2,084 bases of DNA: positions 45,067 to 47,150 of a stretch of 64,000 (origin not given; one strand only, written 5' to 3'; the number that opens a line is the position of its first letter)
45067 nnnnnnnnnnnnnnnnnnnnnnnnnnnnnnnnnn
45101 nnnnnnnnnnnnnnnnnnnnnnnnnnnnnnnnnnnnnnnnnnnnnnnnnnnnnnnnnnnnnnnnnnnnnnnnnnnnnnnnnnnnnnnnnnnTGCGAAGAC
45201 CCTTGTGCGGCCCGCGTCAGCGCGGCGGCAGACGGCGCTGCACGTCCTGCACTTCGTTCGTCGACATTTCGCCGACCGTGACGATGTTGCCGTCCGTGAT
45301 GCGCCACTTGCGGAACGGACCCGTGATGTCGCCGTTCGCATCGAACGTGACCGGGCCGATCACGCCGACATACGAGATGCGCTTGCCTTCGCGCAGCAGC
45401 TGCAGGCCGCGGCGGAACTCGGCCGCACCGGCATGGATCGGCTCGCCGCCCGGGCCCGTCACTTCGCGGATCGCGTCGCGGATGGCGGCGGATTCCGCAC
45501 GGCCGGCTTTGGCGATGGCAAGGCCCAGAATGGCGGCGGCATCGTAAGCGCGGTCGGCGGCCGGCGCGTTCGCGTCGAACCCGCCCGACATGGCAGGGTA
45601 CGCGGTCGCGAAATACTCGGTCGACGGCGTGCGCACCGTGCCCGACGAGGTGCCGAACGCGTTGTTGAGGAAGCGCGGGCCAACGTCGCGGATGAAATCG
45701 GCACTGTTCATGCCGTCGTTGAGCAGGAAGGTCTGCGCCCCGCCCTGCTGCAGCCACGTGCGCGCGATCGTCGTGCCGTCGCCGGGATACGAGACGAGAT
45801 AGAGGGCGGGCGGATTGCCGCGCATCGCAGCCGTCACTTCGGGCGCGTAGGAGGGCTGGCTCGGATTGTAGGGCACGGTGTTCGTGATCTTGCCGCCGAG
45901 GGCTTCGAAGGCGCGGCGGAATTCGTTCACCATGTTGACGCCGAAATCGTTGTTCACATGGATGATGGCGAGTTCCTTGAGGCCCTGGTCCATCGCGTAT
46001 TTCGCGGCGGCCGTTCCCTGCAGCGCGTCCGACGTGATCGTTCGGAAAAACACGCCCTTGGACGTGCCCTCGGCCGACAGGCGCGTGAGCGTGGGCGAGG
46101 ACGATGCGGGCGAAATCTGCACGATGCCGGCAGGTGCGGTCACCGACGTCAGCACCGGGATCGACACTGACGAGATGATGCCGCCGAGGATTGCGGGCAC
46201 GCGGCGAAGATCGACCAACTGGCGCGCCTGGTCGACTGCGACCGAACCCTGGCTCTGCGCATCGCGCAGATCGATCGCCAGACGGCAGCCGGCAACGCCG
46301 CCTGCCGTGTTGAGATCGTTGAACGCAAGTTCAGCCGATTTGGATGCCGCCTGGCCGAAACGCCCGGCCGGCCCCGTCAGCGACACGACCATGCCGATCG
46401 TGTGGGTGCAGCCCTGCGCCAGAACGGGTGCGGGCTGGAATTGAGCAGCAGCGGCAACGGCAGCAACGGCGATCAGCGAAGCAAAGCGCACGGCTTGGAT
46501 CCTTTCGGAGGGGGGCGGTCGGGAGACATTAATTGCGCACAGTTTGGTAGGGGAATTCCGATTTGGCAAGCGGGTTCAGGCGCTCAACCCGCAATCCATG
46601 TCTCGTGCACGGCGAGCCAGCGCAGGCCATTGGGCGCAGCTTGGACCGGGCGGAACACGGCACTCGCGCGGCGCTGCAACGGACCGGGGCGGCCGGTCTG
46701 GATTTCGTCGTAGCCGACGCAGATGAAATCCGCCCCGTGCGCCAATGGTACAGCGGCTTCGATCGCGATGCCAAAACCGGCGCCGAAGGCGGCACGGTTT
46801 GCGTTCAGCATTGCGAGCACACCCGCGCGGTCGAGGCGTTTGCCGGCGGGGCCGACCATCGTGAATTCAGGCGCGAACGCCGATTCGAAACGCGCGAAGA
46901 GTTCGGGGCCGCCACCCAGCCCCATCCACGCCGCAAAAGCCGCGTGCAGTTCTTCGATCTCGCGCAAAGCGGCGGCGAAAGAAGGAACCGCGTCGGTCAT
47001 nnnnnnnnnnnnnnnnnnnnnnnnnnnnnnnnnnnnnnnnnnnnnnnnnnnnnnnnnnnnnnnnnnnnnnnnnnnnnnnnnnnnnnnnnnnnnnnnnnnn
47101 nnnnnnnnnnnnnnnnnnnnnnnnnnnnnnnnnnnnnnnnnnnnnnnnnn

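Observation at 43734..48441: Five-gene operon with duplicated aldo/keto reductases, one fused to RidA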

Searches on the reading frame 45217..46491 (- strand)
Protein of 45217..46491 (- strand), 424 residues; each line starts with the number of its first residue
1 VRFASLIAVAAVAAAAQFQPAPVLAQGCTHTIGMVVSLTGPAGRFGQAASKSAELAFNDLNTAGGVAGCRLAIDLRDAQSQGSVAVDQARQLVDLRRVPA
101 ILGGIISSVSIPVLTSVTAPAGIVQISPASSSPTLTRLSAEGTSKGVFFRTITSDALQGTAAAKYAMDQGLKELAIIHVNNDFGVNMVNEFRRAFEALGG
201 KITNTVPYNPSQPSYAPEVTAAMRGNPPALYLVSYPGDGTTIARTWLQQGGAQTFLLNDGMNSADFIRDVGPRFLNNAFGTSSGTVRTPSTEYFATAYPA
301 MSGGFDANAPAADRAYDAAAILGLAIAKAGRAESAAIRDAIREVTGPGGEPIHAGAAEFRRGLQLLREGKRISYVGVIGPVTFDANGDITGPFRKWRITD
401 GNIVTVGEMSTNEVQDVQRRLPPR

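Call 7: search_protein_families(library=pfam, proteins=[window:45217-46491:-], max_evalue=0.01)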
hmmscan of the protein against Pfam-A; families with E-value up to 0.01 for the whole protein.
window:45217-46491:- (424 aa): 3 families
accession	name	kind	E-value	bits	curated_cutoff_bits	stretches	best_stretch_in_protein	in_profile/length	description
PF13458.12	Peripla_BP_6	-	2.2e-45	156.3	31.7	1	31-345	3-312/343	Periplasmic binding protein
PF01094.35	ANF_receptor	-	2.4e-26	93.1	25.4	1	50-390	3-341/353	Receptor family ligand binding region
PF13433.12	Peripla_BP_5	-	9.6e-13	48.4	27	1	31-112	2-83/363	Periplasmic binding protein domain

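Call 8: search_protein_families(library=ncbifam, proteins=[window:45217-46491:-], max_evalue=0.01)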
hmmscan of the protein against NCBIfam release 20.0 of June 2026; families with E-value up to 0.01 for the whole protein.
window:45217-46491:- (424 aa): 3 families
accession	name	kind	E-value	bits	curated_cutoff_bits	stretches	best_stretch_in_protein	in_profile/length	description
NF011933.0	PRK15404.1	subfamily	1.3e-20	73.8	477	1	26-204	23-195/370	high-affinity branched-chain amino acid ABC transporter substrate-binding protein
TIGR03407.1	urea_ABC_UrtA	exception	6.4e-09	35.2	492.75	1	31-344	2-312/361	urea ABC transporter substrate-binding protein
TIGR03669.1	urea_ABC_arch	equivalog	0.00095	18.2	494.8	1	32-108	3-79/375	urea ABC transporter substrate-binding protein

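Call 18: search_solved_structures(query=window:45217-46491:-, max_evalue=0.00001)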
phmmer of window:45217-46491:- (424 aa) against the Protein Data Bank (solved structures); distinct sequences matched with E-value up to 0.00001: 26.
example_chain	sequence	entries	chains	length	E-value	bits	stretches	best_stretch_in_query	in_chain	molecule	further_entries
3hut_A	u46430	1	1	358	3.4e-22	82.1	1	32-342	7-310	putative branched-chain amino acid ABC transporter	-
4n0q_A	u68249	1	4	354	4.6e-21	78.4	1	30-342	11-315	Leu/Ile/Val-binding protein homolog 3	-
3td9_A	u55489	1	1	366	1.8e-19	73.1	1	32-346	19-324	Branched chain amino acid ABC transporter, periplasmic amino acid-binding protein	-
3ip5_A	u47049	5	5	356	9.5e-18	67.5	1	34-351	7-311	ABC transporter, substrate binding protein (Amino acid)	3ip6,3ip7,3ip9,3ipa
3ipc_A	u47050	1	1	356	1.8e-17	66.6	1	34-351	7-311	ABC transporter, substrate binding protein (Amino acid)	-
4q6w_A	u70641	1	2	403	3.3e-15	59.1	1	11-344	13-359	Putative leu/ile/val-binding protein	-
4mpt_A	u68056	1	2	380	1.7e-14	56.8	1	29-344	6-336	Putative leu/ile/val-binding protein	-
2liv_A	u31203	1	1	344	1.3e-12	50.6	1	33-191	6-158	LEUCINE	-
1z15_A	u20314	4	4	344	1.7e-12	50.2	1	33-191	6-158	Leu/Ile/Val-binding protein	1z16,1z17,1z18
4mlc_A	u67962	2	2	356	1.7e-12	50.2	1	41-209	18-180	Extracellular ligand-binding receptor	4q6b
4gnr_A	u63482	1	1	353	3.2e-12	49.3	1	31-342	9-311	ABC transporter substrate-binding protein-branched chain amino acid transport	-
2lbp_A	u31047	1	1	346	5.9e-12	48.4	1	33-266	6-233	LEUCINE-BINDING PROTEIN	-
8z0g_A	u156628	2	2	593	8.5e-12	47.9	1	16-191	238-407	Leu/Ile/Val-binding protein,Leu/Ile/Val-binding protein,mNeonGreen | NeIle,Leu/Ile/Val-binding protein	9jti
1usg_A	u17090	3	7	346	1e-11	47.6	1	33-266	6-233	LEUCINE-SPECIFIC BINDING PROTEIN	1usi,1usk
3sg0_A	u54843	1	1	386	7.1e-10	41.6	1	21-339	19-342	Extracellular ligand-binding receptor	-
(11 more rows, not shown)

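Call 39: search_solved_structures(query=window:45217-46491:-, max_evalue=1e-11, show_alignments=5)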
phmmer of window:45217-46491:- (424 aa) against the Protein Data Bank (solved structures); distinct sequences matched with E-value up to 1e-11: 13.
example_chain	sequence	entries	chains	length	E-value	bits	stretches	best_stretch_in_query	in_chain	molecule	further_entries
3hut_A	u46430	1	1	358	3.4e-22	82.1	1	32-342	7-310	putative branched-chain amino acid ABC transporter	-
4n0q_A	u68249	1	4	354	4.6e-21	78.4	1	30-342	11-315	Leu/Ile/Val-binding protein homolog 3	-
3td9_A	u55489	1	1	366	1.8e-19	73.1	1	32-346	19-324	Branched chain amino acid ABC transporter, periplasmic amino acid-binding protein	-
3ip5_A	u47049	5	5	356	9.5e-18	67.5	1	34-351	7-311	ABC transporter, substrate binding protein (Amino acid)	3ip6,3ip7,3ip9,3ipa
3ipc_A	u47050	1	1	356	1.8e-17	66.6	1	34-351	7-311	ABC transporter, substrate binding protein (Amino acid)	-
4q6w_A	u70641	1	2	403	3.3e-15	59.1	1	11-344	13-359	Putative leu/ile/val-binding protein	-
4mpt_A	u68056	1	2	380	1.7e-14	56.8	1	29-344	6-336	Putative leu/ile/val-binding protein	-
2liv_A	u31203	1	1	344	1.3e-12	50.6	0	33-191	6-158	LEUCINE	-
1z15_A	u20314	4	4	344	1.7e-12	50.2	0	33-191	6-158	Leu/Ile/Val-binding protein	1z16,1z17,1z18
4mlc_A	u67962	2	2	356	1.7e-12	50.2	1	41-209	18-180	Extracellular ligand-binding receptor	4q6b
4gnr_A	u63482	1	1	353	3.2e-12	49.3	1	31-342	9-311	ABC transporter substrate-binding protein-branched chain amino acid transport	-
2lbp_A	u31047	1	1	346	5.9e-12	48.4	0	33-266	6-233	LEUCINE-BINDING PROTEIN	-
8z0g_A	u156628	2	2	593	8.5e-12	47.9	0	16-191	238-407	Leu/Ile/Val-binding protein,Leu/Ile/Val-binding protein,mNeonGreen | NeIle,Leu/Ile/Val-binding protein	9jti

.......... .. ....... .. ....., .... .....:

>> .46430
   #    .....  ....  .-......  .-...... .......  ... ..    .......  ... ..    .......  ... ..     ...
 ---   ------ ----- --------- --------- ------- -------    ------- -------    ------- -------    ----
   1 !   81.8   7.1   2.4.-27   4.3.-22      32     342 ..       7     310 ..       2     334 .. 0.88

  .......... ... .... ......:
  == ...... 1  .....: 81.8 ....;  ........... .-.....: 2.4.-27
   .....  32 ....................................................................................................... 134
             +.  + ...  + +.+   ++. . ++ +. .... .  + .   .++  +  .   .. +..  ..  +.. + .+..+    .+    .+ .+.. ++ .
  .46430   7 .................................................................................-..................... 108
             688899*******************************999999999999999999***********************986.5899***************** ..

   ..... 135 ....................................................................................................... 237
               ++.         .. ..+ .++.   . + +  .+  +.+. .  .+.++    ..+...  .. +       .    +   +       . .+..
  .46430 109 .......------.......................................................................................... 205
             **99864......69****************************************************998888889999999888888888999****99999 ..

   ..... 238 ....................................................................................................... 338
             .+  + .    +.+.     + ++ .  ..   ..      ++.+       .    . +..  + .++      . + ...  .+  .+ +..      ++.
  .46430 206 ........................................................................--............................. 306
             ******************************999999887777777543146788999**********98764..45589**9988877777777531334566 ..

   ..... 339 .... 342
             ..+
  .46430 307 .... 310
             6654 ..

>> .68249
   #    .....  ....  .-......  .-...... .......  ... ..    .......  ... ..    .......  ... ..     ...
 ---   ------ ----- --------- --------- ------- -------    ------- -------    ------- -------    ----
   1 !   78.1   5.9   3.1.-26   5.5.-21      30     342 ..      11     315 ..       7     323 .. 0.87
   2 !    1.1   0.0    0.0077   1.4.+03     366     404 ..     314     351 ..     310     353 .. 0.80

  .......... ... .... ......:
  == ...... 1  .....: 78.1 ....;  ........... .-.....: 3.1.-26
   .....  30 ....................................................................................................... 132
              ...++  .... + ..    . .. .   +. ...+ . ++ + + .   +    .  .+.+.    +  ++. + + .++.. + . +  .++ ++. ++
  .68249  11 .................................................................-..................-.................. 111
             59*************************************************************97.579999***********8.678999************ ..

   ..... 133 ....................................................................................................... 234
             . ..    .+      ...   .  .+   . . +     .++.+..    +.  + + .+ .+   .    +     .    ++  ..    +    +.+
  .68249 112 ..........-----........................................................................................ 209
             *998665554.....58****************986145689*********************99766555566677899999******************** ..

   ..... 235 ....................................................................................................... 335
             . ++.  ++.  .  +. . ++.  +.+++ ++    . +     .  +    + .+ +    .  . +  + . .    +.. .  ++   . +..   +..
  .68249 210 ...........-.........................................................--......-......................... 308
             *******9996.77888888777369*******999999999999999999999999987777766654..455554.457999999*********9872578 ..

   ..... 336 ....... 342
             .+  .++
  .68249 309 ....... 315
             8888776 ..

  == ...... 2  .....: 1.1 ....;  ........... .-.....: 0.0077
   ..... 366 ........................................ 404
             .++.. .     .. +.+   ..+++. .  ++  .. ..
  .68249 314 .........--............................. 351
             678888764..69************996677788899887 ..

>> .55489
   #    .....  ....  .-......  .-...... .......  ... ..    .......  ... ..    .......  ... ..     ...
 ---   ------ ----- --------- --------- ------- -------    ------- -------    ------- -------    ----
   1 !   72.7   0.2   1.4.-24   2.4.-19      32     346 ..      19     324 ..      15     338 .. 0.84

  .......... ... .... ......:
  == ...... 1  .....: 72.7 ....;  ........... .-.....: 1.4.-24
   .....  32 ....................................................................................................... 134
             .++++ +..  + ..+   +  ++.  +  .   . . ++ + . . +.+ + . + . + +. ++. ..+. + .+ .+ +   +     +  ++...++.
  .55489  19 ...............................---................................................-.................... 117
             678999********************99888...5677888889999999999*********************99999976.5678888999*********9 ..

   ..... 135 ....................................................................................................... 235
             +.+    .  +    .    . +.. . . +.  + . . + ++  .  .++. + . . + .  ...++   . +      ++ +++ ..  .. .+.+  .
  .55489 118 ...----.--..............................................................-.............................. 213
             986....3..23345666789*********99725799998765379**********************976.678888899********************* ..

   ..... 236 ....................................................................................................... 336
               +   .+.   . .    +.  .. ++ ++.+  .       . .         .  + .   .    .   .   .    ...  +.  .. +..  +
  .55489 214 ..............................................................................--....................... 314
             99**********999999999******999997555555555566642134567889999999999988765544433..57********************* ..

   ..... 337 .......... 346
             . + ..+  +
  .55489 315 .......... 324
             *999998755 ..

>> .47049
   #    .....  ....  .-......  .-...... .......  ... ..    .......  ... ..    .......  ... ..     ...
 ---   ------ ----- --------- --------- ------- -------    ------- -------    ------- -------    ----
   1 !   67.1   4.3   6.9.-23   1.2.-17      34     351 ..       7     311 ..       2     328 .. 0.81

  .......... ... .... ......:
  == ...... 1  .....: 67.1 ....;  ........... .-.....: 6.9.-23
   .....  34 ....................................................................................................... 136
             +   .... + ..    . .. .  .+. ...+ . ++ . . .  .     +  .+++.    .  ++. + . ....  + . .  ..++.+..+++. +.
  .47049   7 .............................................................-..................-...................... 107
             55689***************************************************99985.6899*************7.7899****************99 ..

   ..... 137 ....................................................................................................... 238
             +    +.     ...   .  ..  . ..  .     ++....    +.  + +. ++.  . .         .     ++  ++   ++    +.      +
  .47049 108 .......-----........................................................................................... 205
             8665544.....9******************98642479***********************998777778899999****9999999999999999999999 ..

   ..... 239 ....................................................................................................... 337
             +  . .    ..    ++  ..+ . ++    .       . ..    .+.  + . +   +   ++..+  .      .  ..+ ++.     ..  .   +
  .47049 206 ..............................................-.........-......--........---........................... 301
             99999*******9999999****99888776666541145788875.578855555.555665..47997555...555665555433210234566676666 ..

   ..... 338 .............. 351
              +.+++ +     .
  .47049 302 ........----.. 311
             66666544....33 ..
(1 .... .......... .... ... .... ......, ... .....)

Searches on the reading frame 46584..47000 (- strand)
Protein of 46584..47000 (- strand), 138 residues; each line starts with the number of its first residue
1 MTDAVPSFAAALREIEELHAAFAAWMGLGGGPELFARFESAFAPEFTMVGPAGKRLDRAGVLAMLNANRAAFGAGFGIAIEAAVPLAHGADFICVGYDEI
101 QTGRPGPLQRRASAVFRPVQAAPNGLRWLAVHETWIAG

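Call 7: search_protein_families(library=pfam, proteins=[window:46584-47000:-], max_evalue=0.01)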
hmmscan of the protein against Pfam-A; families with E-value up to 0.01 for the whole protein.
window:46584-47000:- (138 aa): 1 family
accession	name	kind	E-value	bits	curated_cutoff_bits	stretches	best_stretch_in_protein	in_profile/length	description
PF14534.12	DUF4440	-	0.00039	21.3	25.2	1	36-72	18-54/107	Domain of unknown function (DUF4440)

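Call 8: search_protein_families(library=ncbifam, proteins=[window:46584-47000:-], max_evalue=0.01)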
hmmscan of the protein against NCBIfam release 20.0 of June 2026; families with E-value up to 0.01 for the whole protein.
window:46584-47000:- (138 aa): 0 families

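Call 57: search_solved_structures(query=A2, max_evalue=1)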
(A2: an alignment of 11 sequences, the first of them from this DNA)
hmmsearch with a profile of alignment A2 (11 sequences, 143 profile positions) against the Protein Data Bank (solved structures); distinct sequences matched with E-value up to 1: 2.
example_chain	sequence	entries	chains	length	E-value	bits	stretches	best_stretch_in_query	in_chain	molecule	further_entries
1tp6_A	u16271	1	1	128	1.5e-21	79.8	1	10-136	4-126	hypothetical protein PA1314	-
2hs5_A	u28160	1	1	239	0.61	13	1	54-97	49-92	putative transcriptional regulator GntR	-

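Call 58: search_protein_families(library=pfam, alignment_id=A2, max_evalue=0.1)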
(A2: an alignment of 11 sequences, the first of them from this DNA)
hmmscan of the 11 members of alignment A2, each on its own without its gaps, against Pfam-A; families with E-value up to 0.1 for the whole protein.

A. member 1, seq(138 aa): 1 family
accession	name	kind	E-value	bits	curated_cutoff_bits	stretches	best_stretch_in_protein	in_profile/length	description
PF14534.12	DUF4440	-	0.00039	21.3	25.2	1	36-72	18-54/107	Domain of unknown function (DUF4440)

B. families by the number of members that match (of 11 scanned): 5 families
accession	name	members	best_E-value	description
PF14534.12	DUF4440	9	1.3e-07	Domain of unknown function (DUF4440)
PF08472.16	S6PP_C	6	1.3e-07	Sucrose-6-phosphate phosphohydrolase C-terminal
PF12680.13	SnoaL_2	4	0.00058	SnoaL-like domain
PF13474.12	SnoaL_3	1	0.0023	SnoaL-like domain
PF10304.15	RTP1_C2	1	0.021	Required for nuclear transport of RNA pol II C-terminus 2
